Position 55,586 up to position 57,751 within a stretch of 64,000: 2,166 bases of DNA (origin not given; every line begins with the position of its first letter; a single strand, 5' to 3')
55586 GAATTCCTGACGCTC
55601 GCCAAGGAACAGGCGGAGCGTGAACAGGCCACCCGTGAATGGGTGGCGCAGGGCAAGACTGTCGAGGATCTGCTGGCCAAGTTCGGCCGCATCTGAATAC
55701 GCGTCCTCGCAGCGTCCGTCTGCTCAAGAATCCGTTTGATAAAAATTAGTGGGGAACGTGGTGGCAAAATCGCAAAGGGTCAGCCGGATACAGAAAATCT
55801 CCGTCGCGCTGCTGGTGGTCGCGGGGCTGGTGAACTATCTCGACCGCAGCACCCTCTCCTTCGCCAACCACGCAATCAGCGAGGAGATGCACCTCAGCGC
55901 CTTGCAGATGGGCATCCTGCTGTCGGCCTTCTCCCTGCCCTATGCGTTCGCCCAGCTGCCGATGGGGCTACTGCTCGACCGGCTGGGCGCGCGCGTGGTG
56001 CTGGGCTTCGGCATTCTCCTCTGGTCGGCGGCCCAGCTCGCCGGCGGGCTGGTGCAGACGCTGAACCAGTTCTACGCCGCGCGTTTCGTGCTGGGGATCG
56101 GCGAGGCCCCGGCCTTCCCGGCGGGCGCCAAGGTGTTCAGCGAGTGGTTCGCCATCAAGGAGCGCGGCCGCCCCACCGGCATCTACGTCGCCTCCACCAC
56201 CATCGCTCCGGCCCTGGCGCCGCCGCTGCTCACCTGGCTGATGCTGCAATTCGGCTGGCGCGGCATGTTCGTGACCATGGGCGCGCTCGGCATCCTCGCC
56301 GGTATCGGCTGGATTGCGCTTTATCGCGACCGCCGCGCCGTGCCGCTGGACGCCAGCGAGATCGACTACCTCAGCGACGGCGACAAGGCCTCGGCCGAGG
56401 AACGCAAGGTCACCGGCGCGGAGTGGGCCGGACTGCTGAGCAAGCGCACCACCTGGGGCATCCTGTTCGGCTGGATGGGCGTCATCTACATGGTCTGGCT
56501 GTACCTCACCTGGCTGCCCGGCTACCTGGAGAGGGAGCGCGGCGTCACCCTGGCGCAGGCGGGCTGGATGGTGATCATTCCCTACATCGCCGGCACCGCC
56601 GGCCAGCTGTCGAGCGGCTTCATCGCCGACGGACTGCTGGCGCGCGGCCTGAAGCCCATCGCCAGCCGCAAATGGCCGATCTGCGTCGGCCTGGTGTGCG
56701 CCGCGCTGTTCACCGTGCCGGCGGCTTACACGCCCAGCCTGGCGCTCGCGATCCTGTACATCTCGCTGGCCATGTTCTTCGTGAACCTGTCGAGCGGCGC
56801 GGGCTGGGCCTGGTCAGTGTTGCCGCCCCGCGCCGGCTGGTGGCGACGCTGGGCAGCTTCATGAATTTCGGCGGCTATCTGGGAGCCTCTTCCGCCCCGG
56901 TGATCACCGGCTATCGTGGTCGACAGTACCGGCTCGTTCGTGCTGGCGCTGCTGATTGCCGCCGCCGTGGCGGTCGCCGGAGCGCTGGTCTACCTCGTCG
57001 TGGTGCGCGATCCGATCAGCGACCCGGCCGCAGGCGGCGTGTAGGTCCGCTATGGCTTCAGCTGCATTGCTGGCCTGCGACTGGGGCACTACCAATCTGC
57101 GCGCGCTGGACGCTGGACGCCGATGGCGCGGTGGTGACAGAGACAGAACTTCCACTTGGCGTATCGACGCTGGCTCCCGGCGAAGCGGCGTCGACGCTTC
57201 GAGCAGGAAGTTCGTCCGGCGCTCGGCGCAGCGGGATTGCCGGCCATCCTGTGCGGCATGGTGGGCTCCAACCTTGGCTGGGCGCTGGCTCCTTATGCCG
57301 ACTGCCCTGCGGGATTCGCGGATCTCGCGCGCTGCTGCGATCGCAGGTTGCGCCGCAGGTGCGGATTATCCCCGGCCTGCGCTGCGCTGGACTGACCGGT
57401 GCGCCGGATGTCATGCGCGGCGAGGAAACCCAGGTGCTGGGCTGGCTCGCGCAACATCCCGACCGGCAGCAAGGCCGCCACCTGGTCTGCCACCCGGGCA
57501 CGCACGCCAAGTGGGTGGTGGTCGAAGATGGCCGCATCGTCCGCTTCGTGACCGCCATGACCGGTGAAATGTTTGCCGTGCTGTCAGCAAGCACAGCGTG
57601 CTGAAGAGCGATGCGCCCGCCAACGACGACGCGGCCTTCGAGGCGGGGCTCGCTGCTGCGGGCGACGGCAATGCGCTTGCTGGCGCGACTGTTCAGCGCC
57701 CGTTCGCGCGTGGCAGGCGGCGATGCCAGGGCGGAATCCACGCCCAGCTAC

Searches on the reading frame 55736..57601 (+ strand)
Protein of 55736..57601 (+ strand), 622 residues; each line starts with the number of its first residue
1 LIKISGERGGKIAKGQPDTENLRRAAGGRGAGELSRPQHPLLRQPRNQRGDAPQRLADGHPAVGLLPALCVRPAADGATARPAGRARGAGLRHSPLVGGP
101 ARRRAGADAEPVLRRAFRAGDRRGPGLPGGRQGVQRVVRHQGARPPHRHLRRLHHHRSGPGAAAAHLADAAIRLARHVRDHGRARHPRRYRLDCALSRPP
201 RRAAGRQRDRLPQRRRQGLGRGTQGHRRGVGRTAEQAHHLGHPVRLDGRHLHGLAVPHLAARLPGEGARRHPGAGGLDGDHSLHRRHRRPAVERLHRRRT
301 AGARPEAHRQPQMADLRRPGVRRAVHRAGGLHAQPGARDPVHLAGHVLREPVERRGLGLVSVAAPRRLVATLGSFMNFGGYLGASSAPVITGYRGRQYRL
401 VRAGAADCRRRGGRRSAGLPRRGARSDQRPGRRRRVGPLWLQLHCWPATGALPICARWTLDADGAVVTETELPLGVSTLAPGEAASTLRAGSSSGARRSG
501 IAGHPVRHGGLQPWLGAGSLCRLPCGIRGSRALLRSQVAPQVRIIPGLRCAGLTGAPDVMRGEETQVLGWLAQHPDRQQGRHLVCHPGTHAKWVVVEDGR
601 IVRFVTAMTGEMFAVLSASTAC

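Call 75: search_protein_families(library=pfam, proteins=[window:55736-57601:+], max_evalue=0.00001)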
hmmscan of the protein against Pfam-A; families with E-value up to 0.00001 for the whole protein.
window:55736-57601:+ (622 aa): 1 family
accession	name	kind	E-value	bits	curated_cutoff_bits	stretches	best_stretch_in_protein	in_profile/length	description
PF05035.17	DGOK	-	2.6e-34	118.9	25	1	458-620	10-166/281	2-keto-3-deoxy-galactonokinase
